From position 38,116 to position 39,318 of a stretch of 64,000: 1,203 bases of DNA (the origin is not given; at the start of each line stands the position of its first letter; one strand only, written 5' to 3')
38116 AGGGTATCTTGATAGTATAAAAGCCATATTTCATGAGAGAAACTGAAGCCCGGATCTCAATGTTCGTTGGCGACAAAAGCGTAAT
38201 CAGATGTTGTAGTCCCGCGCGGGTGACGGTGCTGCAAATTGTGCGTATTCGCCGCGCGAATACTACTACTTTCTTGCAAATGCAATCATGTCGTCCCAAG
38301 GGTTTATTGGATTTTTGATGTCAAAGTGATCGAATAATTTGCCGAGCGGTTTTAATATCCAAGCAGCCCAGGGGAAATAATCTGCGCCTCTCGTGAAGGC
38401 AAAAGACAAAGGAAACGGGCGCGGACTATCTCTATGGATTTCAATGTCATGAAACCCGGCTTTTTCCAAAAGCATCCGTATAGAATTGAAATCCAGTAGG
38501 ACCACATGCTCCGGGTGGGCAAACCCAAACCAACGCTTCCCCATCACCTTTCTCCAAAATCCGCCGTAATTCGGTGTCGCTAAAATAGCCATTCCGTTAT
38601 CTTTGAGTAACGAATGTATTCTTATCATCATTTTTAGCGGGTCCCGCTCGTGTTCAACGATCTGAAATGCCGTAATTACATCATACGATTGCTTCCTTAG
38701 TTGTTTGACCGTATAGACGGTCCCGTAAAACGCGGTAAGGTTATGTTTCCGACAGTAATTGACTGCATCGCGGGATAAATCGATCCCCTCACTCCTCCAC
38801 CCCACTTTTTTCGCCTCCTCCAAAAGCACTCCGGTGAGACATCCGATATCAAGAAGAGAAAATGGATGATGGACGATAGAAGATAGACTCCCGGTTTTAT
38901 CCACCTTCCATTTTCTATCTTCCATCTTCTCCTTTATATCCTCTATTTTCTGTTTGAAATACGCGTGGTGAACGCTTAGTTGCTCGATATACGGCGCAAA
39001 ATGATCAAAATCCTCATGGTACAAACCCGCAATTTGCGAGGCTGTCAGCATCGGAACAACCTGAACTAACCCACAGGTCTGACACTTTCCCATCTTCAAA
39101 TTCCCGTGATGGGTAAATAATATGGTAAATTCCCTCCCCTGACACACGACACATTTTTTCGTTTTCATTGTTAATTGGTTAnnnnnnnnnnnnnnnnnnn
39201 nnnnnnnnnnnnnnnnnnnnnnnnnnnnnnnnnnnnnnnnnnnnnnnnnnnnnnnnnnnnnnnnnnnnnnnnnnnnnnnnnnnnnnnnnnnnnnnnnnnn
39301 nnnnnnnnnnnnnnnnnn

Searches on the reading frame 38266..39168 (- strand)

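Call 38: search_protein_families(library=pfam, proteins=[window:38266-39168:-], max_evalue=0.01)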
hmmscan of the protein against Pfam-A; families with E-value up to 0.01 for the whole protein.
window:38266-39168:- (300 aa): 7 families
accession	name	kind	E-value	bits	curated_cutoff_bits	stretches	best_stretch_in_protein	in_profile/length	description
PF13489.12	Methyltransf_23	-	1.4e-20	74.1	27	1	104-243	25-163/164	Methyltransferase domain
PF08242.18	Methyltransf_12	-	4e-11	43.9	30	1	106-193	1-97/98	Methyltransferase domain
PF08241.18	Methyltransf_11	-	5.1e-11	43.5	21.2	1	106-195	1-94/95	Methyltransferase domain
PF13847.12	Methyltransf_31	-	1.3e-09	38.3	27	1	105-200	7-113/145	Methyltransferase domain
PF13649.12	Methyltransf_25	-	3.3e-08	34.5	27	1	106-192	2-97/97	Methyltransferase domain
PF07021.18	MetW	-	5.4e-08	33.1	21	1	98-206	10-116/193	Methionine biosynthesis protein MetW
PF08003.17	Methyltransf_9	-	0.0042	16.5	23.8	1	153-247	173-268/315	Protein of unknown function (DUF1698)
